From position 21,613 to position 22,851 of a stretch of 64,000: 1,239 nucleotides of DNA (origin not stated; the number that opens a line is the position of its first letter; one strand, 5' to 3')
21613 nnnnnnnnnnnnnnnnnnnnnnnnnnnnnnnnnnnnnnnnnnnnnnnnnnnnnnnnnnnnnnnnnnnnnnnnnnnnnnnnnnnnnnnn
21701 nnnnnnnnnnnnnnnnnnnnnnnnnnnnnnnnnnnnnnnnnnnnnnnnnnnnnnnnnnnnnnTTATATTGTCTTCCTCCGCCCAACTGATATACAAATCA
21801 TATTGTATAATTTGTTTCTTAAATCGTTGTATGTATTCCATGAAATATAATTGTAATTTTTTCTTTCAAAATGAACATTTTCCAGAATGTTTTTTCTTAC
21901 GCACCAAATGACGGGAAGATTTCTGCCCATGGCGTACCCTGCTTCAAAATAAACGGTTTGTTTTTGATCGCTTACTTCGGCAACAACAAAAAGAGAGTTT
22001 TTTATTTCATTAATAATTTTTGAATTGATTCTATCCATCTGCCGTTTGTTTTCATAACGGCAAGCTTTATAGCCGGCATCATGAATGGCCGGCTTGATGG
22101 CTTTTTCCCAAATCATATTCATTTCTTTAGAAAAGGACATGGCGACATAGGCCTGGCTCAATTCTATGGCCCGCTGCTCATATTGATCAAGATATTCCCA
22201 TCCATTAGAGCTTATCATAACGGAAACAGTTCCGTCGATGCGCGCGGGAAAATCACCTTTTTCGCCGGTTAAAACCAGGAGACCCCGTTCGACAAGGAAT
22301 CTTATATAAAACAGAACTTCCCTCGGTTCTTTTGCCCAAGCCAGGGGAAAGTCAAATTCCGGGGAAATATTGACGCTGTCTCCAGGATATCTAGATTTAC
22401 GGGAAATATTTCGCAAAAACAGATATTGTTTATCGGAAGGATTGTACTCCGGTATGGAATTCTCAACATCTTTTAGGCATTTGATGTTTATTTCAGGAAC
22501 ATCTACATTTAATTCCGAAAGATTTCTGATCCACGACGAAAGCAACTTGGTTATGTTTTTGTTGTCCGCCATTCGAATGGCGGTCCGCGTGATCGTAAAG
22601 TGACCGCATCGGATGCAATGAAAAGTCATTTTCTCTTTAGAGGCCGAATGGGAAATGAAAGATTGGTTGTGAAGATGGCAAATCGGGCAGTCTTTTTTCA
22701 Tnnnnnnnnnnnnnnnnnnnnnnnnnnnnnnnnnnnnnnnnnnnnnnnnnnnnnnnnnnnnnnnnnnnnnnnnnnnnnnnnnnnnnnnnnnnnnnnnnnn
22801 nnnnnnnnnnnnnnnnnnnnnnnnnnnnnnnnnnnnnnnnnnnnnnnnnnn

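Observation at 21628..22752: AT-rich orphan gene: zinc ribbon + winged-helix-like + nucleoside 2-deoxyribosyltransferase/TIR-like domain (possible conflict/defence effector)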

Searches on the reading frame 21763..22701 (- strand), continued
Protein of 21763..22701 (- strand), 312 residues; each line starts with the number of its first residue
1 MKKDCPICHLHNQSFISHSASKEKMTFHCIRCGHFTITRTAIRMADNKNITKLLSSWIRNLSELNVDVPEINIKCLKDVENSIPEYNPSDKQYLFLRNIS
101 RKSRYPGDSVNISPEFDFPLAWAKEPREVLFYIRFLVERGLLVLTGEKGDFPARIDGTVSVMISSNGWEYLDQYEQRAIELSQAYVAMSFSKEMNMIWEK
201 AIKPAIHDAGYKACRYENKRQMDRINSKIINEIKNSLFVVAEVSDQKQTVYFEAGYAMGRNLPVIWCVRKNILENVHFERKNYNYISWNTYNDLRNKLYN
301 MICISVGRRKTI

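Call 86: search_solved_structures(query=A2, max_evalue=10, show_alignments=5)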
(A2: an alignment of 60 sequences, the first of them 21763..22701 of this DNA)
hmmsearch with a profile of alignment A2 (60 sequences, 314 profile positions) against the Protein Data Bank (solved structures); distinct sequences matched with E-value up to 10: 7.
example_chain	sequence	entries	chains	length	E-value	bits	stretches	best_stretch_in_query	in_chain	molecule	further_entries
6mfv_A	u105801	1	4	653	0.039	16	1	97-127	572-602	tetratricopeptide repeat sensor PH0952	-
2ksc_A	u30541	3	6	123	1.1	11.3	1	230-311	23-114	Cyanoglobin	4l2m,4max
4c25_A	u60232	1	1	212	1.2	11.1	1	125-181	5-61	L-FUCULOSE PHOSPHATE ALDOLASE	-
4c24_A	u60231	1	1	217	1.3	11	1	125-181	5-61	L-FUCULOSE PHOSPHATE ALDOLASE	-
2klh_A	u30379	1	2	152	1.4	10.8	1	205-268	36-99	c-Myc-responsive protein Rcl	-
5aaq_A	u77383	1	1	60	1.8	10.6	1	7-40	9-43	CALCIUM-BINDING AND COILED-COIL DOMAIN-CONTAINING PROTEIN 2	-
4fyh_A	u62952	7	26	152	1.9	10.5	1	206-268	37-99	Deoxyribonucleoside 5'-monophosphate N-glycosidase | 2'-deoxynucleoside 5'-phosphate N-hydrolase 1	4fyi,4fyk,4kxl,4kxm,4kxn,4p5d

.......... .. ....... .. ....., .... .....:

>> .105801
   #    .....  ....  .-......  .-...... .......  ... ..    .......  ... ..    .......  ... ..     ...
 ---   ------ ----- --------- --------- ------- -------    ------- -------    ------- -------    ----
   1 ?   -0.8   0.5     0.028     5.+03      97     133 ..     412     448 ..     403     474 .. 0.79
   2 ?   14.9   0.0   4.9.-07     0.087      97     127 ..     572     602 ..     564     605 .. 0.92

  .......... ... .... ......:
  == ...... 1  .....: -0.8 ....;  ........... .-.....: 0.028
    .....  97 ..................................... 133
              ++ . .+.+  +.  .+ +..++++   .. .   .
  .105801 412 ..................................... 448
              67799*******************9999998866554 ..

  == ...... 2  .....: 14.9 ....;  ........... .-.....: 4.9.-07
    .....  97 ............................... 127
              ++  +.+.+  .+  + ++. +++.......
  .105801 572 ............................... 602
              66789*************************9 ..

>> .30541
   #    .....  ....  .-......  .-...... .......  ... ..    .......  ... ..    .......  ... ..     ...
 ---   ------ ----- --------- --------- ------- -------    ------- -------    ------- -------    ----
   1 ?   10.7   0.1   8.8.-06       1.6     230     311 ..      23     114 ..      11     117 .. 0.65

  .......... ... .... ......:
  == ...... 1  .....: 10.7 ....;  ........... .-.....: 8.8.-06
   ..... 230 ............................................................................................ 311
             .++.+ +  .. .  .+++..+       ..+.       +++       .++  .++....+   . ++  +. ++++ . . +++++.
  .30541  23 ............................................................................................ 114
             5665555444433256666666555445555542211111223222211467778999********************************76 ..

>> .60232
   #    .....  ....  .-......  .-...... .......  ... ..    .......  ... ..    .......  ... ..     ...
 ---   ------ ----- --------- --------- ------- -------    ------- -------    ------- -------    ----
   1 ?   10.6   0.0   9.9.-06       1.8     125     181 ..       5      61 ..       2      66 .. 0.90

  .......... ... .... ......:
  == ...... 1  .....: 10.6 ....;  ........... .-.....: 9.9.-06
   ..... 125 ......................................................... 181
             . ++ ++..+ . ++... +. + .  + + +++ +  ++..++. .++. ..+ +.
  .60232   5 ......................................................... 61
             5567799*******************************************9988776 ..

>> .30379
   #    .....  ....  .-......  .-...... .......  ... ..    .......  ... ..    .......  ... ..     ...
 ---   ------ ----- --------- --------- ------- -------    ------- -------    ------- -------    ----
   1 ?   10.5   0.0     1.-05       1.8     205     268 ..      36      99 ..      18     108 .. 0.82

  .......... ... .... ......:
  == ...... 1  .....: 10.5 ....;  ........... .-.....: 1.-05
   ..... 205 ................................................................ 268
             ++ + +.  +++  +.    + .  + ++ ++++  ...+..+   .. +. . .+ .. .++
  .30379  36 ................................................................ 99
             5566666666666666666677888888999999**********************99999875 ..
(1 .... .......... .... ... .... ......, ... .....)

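Call 90: search_protein_families(library=padloc, alignment_id=A2, max_evalue=0.01)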
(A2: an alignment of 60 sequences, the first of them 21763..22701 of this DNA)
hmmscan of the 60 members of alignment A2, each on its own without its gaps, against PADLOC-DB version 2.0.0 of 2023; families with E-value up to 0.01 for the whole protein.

A. member 1, window:21763-22701:- (312 aa): 1 family
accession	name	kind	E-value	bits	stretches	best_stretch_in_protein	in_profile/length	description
PDLC00733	Effector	-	8.1e-10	36.1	1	195-297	260-363/388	TIR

B. families by the number of members that match (of 60 scanned): 1 family
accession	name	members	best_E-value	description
PDLC00733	Effector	60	7.8e-15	TIR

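Call 97: find_encoding_contigs(protein=P0083, flank=7000, max_places=1)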
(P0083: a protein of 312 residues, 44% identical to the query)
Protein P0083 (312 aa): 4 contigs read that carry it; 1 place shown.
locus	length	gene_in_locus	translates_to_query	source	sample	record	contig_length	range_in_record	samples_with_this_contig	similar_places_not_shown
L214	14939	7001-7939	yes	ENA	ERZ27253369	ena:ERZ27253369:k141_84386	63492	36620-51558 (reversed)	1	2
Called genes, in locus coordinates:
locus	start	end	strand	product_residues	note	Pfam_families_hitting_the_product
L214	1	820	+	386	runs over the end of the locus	PF07690:MFS_1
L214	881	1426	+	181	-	-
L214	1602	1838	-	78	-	PF06794:UPF0270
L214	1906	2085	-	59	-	-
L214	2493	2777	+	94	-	-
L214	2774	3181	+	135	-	-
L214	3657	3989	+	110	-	PF21716:dnstrm_HI1420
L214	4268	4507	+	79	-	PF06649:DUF1161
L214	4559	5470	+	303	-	-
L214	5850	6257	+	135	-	-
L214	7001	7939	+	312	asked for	-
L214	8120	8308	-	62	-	-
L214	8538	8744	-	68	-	-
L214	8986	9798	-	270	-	PF14355:Abi_C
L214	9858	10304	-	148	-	-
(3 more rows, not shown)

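Call 98: find_encoding_contigs(protein=P0062, flank=7000, max_places=1)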
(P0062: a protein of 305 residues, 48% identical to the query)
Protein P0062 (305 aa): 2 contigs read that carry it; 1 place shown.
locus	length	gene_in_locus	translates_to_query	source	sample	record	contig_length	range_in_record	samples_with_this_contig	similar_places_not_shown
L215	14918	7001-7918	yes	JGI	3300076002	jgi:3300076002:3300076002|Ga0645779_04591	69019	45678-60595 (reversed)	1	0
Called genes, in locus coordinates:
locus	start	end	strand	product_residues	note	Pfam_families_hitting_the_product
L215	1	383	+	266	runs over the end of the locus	PF19293:CdaA_N, PF02457:DAC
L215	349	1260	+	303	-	PF07949:YbbR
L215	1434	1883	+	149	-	PF00582:Usp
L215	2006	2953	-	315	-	PF00483:NTP_transferase, PF12804:NTP_transf_3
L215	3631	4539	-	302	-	PF12760:Zn_ribbon_IS1595, PF12762:DDE_Tnp_IS1595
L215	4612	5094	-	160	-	PF04008:Adenosine_kin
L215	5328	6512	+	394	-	PF13433:Peripla_BP_5, PF13458:Peripla_BP_6, PF01094:ANF_receptor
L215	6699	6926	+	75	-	PF01909:NTP_transf_2, PF18765:Polbeta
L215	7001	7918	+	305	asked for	-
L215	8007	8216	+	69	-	-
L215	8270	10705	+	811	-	PF00521:DNA_topoisoIV, PF03989:DNA_gyraseA_C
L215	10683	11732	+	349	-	PF01210:NAD_Gly3P_dh_N, PF02558:ApbA, PF02737:3HCDH_N (faint), PF03807:F420_oxidored (weak), PF07479:NAD_Gly3P_dh_C, PF20618:GPD_NAD_C_bact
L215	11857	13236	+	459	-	PF00365:PFK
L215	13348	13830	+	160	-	PF03692:CxxCxxCC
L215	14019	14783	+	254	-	-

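Call 99: find_encoding_contigs(protein=P0099, flank=7000, max_places=1)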
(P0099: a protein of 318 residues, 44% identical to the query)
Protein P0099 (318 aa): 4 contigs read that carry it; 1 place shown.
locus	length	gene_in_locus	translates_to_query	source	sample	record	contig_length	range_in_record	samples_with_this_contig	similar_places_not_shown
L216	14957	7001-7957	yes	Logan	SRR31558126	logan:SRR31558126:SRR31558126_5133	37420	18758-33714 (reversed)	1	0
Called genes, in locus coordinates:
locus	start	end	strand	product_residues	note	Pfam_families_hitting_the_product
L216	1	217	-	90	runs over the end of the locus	-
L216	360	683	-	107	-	-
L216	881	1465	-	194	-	-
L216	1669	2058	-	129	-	PF22636:FlK, PF03061:4HBT (weak)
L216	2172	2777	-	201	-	PF02525:Flavodoxin_2, PF03358:FMN_red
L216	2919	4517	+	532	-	PF01136:Peptidase_U32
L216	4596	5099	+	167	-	PF00578:AhpC-TSA, PF08534:Redoxin, PF00255:GSHPx (faint), PF00085:Thioredoxin (faint), PF13098:Thioredoxin_2 (weak), PF13905:Thioredoxin_8 (weak)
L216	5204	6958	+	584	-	PF00004:AAA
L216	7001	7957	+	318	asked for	-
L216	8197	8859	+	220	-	-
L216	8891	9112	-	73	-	-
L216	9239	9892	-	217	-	PF00072:Response_reg, PF00196:GerE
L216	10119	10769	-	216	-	PF00072:Response_reg, PF00196:GerE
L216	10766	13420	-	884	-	PF01590:GAF, PF13185:GAF_2, PF13492:GAF_3, PF00989:PAS, PF13188:PAS_8, PF13426:PAS_9, PF00989:PAS, PF08447:PAS_3, +6 more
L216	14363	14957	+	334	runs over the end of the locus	PF03279:Lip_A_acyltrans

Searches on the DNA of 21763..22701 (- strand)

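Call 67: search_dna_similar(query=L181:1-9000:+, collection=phages, mode=near, max_rows=6)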
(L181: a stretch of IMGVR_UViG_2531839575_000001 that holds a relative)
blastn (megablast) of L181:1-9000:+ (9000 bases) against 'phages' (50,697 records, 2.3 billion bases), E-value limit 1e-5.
Records with a match: 20; places in all: 20; records where one place covers at least 80% of the query: 0.
Best place of each record, by identity: 90-95% 6; 80-90% 14.
By first word of the organism name: Bacillus 19; Stenotrophomonas 1.
By host as written in the record: Bacillus cereus 2; Bacillus thuringiensis serovar tenebrionis strain YBT-1765 2; Bacillus anthracis 2; Bacillus cereus 11-192 2; Bacillus cereus EFR-4 2; Bacillus cereus EFR-5 2; Bacillus thuringiensis 2; Bacillus thuringiensis strain YM-03 2; and 4 more.
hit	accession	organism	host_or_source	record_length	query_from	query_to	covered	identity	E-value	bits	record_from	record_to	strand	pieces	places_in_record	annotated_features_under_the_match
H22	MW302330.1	Stenotrophomonas phage TS-12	Stenotrophomonas maltophilia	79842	4435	8568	45%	88.1%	0e+0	4799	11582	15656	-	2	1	hypothetical protein (x5)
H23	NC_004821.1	Bacillus phage phBC6A52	Bacillus cereus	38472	238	1046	9%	83.0%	0e+0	713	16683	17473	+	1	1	DNA integration/recombination/invertion protein | hypothetical protein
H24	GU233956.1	Bacillus phage 11143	Bacillus cereus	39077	1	4440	9%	86.2%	2e-138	827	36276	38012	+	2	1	DNA integration/recombination/inversion protein | ArpU family phage transcriptional regulator | hypothetical protein (x2)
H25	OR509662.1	Bacillus phage vB_BanS-A16R4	Bacillus anthracis str. A16R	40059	3940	4283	4%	83.2%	1e-81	313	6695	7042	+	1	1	hypothetical protein (x2)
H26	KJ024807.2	Bacillus phage vB_BtS_BMBtp3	Bacillus thuringiensis serovar ...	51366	4299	4441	2%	87.5%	3e-37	165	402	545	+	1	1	hypothetical protein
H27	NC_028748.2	Bacillus phage vB_BtS_BMBtp3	Bacillus thuringiensis serovar ...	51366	4299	4441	2%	87.5%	3e-37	165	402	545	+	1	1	hypothetical protein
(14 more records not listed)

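Call 68: search_dna_similar(query=L190:3000-14000:+, collection=phages, mode=near, max_rows=6)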
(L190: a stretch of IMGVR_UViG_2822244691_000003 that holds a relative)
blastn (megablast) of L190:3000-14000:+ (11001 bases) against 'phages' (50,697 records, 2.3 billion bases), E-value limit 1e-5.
Records with a match: 39; places in all: 44; records where one place covers at least 80% of the query: 0.
Best place of each record, by identity: >=99% 2; 95-99% 1; 90-95% 2; 80-90% 32; 60-80% 2.
By first word of the organism name: Bacillus 37; Latilactobacillus 1; Stenotrophomonas 1.
By host as written in the record: Bacillus anthracis 8; Bacillus cereus 5; Bacillus thuringiensis 2; Bacillus thuringiensis var. israelensis ATCC 35646 2; Bacillus thuringiensis strain YM-03 2; Bacillus cereus EFR-4 2; Bacillus cereus EFR-5 2; Bacillus cereus 11-192 2; and 11 more.
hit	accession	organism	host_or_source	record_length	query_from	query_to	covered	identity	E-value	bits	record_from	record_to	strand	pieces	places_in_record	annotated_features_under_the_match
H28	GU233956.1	Bacillus phage 11143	Bacillus cereus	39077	8066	10997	27%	85.3%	0e+0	3020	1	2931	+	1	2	putative phage terminase large subunit | HK97 family phage portal protein | gp1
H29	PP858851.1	Bacillus phage PHBA67-J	Bacillus cereus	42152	272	8054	21%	88.0%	0e+0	2694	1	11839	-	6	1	IS4 family transposase MICBce1 | hypothetical protein (x16) | rihA: pyrimidine-specific ribonucleoside hydrolase RihA | xerC_1: tyrosine recombinase XerC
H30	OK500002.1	Bacillus phage vB_BanS_Athena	Bacillus anthracis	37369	2606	6052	16%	82.7%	0e+0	1528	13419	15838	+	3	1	putative ArpU family transcriptional regulator | hypothetical protein (x6) | putative site-specific integrase | tyrosine-type recombinase/integrase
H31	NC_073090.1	Bacillus phage vB_BanS_Athena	Bacillus anthracis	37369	2606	6052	16%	82.7%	0e+0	1528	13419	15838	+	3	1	putative ArpU family transcriptional regulator | hypothetical protein (x6) | putative site-specific integrase | tyrosine-type recombinase/integrase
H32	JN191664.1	Bacillus phage BtCS33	Bacillus thuringiensis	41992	3479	6282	15%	82.4%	0e+0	1449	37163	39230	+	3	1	integrase | transcription regulator | hypothetical protein | phage protein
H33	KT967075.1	Bacillus phage phi4I1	Bacillus thuringiensis 4I1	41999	3479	6282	15%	82.4%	0e+0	1449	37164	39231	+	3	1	site-specific recombinase | ArpU family transcriptional regulator | hypothetical protein (x2)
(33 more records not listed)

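Call 69: search_dna_similar(query=L204:3000-14000:+, collection=phages, mode=near, max_rows=6)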
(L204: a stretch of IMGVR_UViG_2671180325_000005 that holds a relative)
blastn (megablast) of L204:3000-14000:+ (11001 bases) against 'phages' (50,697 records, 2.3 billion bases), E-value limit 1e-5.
No match.

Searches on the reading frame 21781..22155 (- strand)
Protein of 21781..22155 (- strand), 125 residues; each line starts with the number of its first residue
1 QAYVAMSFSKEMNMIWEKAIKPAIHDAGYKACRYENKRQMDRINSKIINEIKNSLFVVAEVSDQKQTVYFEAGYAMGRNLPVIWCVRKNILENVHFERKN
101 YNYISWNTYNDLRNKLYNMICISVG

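Call 100: search_protein_representatives(alignment_id=A6)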
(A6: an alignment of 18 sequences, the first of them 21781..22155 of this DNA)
Query: 18 sequences, 124 profile positions. Proteins with E-value up to 0.001 (for the whole library): 14489; up to 1e-10: 6554; up to 1e-30: 1608. The best 150 are listed.
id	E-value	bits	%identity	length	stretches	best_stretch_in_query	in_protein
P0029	3.4e-64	230.4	-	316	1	1-124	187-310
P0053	1.6e-62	225.0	-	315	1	1-124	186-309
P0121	2.7e-61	221.0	-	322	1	1-124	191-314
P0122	5.3e-60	216.8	-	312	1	1-124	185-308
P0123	1.0e-56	206.2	-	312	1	1-124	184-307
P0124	1.6e-56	205.6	-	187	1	1-124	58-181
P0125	1.6e-56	205.6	-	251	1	1-123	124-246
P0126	5.5e-54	197.4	-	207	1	1-124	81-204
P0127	3.6e-53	194.8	-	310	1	1-124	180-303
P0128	3.8e-53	194.7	-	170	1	1-124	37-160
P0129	1.8e-52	192.5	-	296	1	1-124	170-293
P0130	1.0e-51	190.1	-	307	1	1-124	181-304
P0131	1.1e-51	189.9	-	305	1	2-124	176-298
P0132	1.4e-51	189.6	-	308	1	1-124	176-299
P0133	1.8e-51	189.3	-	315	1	1-124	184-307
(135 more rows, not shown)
